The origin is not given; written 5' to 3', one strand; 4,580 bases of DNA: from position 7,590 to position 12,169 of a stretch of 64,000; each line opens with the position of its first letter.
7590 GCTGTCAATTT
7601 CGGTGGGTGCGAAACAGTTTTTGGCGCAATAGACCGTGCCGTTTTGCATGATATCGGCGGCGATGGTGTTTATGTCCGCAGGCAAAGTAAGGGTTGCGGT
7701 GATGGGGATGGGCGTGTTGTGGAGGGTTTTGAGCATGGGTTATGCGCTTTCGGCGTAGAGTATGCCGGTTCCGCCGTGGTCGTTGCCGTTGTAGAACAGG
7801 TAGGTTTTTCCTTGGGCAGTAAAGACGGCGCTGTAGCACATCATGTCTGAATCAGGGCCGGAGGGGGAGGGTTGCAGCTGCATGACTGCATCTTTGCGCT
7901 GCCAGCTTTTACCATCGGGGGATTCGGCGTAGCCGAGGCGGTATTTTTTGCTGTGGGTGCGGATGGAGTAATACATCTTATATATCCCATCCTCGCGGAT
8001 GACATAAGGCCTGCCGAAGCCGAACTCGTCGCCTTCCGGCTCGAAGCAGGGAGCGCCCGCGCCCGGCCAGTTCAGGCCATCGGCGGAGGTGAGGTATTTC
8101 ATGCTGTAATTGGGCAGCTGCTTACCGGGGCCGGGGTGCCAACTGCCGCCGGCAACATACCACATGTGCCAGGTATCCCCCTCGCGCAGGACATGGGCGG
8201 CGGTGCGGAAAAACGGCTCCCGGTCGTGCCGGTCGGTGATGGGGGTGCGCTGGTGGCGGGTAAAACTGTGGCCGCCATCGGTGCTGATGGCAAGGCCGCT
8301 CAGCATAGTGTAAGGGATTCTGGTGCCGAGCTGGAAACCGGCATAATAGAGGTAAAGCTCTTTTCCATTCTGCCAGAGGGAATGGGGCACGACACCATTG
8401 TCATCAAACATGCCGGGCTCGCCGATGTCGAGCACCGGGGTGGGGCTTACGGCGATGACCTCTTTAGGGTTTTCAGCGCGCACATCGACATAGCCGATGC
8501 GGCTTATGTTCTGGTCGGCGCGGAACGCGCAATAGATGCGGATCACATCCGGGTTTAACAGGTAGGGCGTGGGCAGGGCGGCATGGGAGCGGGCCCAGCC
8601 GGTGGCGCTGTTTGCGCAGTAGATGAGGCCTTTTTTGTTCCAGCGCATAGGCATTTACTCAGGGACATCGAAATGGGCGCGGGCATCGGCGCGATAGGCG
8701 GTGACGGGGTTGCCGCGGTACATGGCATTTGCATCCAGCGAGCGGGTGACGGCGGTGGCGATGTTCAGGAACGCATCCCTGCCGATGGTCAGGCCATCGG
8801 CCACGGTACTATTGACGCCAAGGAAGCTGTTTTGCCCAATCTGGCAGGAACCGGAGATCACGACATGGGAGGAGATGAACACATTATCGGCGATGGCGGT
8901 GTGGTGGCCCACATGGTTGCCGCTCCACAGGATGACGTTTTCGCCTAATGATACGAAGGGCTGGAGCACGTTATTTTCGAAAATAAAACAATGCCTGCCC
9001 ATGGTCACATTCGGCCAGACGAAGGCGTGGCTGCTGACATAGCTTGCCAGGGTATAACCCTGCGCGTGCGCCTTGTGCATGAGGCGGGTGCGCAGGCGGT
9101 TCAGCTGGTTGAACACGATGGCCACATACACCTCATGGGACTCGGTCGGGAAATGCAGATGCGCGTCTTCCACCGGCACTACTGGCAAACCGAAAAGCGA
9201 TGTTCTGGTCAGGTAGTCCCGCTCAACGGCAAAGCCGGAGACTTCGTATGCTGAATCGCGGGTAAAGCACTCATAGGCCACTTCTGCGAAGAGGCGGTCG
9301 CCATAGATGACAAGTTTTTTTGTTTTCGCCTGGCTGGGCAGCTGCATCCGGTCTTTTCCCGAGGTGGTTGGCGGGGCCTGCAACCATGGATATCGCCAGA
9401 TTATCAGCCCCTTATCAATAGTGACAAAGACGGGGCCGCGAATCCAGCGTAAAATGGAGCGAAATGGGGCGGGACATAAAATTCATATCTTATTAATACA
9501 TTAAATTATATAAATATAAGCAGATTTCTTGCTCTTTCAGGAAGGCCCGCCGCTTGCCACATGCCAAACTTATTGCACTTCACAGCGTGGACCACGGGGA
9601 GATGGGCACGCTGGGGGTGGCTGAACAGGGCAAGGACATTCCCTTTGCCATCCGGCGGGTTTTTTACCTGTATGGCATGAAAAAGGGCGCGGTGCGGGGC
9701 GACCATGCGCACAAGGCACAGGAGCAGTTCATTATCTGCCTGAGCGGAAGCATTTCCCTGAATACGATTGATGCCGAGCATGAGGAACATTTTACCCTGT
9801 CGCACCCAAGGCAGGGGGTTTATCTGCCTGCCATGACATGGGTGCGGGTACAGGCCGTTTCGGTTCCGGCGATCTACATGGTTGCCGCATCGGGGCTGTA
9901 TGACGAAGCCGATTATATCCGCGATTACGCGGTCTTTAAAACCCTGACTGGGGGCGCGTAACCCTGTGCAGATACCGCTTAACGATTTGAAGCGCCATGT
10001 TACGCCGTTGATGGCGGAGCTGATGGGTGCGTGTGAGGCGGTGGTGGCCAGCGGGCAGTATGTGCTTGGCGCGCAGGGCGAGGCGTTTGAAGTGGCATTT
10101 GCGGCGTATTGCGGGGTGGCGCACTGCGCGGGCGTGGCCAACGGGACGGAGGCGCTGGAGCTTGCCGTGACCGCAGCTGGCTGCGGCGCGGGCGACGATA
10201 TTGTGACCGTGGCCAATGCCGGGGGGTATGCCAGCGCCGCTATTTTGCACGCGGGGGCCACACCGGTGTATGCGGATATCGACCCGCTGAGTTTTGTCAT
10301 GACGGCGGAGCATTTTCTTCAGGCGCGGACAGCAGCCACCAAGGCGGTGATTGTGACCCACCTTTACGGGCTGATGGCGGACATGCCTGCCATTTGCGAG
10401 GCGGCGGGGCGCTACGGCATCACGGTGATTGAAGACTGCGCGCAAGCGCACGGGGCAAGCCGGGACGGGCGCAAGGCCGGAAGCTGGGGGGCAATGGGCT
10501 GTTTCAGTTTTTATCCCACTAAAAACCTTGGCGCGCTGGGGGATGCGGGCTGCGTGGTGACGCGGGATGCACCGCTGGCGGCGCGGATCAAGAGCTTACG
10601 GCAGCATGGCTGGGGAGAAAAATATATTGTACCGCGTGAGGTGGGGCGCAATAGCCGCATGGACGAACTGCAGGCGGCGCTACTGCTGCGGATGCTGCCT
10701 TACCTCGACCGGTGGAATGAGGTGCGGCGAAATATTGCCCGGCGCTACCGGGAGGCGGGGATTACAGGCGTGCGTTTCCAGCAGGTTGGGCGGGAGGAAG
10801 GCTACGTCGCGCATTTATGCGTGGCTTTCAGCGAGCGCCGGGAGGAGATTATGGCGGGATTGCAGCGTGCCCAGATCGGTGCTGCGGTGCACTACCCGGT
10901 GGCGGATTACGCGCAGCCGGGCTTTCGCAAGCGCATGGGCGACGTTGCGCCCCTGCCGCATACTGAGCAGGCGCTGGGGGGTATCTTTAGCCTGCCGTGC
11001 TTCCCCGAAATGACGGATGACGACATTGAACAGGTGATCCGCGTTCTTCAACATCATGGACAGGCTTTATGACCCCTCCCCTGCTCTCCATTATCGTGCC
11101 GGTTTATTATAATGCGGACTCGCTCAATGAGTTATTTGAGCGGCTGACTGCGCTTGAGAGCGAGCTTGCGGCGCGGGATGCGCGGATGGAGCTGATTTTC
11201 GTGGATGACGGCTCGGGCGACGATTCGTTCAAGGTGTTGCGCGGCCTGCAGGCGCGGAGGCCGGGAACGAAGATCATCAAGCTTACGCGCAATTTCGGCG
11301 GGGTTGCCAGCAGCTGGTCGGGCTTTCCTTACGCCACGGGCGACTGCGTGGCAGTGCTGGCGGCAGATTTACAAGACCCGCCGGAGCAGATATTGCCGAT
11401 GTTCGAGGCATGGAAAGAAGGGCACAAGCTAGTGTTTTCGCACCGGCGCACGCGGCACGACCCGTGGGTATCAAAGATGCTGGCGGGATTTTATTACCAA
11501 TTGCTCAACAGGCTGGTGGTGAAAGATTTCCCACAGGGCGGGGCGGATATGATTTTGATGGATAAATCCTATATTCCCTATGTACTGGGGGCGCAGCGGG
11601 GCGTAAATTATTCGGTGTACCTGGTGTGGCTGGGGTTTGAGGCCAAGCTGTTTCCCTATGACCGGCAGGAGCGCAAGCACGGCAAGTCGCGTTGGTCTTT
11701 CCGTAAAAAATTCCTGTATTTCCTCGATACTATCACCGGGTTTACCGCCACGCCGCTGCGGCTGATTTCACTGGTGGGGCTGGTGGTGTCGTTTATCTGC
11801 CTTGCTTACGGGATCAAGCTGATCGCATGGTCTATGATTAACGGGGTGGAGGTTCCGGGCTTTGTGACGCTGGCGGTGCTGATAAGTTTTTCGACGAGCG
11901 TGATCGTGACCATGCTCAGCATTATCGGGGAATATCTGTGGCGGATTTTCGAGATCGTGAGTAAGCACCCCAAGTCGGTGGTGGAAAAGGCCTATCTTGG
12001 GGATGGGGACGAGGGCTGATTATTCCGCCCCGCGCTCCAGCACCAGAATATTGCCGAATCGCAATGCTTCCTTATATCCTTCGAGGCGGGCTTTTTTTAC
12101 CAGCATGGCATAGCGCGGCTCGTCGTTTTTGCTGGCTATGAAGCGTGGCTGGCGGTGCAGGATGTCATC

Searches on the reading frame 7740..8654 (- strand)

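Call 10: search_protein_families(library=pfam, proteins=[window:7740-8654:-], max_evalue=0.001)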
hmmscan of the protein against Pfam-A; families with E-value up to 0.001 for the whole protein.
window:7740-8654:- (304 aa): 2 families
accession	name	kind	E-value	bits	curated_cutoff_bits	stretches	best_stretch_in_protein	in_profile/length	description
PF04616.20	Glyco_hydro_43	-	3.7e-05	23.7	32.2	0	216-293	185-264/288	Glycosyl hydrolases family 43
PF13088.12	BNR_2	-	0.00017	21.5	31.4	1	94-291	59-230/277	BNR repeat-like domain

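Call 97: search_protein_families(library=pfam, proteins=[window:7740-8654:-], max_evalue=0.1)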
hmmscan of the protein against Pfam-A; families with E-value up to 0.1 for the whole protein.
window:7740-8654:- (304 aa): 2 families
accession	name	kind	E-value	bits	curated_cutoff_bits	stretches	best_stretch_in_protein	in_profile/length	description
PF04616.20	Glyco_hydro_43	-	3.7e-05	23.7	32.2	1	216-293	185-264/288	Glycosyl hydrolases family 43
PF13088.12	BNR_2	-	0.00017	21.5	31.4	1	94-291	59-230/277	BNR repeat-like domain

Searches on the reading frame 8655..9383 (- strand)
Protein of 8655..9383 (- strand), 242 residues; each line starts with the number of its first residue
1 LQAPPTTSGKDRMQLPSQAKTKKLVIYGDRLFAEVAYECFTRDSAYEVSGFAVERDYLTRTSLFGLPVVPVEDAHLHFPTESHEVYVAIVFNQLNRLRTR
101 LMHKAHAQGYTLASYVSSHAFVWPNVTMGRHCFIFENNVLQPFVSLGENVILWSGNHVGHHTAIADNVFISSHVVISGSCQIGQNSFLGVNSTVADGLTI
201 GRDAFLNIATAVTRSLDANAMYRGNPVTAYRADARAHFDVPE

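Call 10: search_protein_families(library=pfam, proteins=[window:8655-9383:-], max_evalue=0.001)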
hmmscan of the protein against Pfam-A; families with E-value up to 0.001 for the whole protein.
window:8655-9383:- (242 aa): 4 families
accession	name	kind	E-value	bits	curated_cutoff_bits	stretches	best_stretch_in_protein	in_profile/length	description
PF00132.30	Hexapep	-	3.2e-15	55.5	27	2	144-178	2-36/36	Bacterial transferase hexapeptide (six repeats)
PF25084.1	LbH_EIF2B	-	1.3e-06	28.8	54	1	144-207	10-71/105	EIF2B subunit epsilon LbH domain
PF14602.12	Hexapep_2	-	7.8e-05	22.8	27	1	182-204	4-24/34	Hexapeptide repeat of succinyl-transferase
PF21711.3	DCTN5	-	0.00063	19.9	40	1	125-211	54-139/182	Dynactin subunit 5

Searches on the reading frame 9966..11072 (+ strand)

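Call 10: search_protein_families(library=pfam, proteins=[window:9966-11072:+], max_evalue=0.001)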
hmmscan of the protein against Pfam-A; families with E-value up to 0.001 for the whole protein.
window:9966-11072:+ (368 aa): 1 family
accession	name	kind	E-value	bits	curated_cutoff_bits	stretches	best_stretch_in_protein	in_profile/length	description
PF01041.23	DegT_DnrJ_EryC1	-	1e-91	308.3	19.8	1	18-361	6-359/360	DegT/DnrJ/EryC1/StrS aminotransferase family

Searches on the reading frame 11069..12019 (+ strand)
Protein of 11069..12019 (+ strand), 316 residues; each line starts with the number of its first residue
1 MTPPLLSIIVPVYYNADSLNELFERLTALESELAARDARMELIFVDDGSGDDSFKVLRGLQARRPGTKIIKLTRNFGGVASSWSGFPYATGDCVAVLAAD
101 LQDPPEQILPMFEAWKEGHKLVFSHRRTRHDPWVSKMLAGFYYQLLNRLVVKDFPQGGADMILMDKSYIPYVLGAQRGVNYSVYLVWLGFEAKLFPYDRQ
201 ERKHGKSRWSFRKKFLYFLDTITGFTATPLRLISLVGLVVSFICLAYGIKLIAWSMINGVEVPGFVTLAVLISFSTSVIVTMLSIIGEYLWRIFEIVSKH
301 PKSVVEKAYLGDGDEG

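Call 10: search_protein_families(library=pfam, proteins=[window:11069-12019:+], max_evalue=0.001)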
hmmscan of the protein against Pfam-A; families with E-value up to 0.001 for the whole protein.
window:11069-12019:+ (316 aa): 1 family
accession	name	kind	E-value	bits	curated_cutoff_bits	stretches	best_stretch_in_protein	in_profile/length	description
PF00535.33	Glycos_transf_2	-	6.6e-21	75.4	23.3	1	7-141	1-130/168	Glycosyl transferase family 2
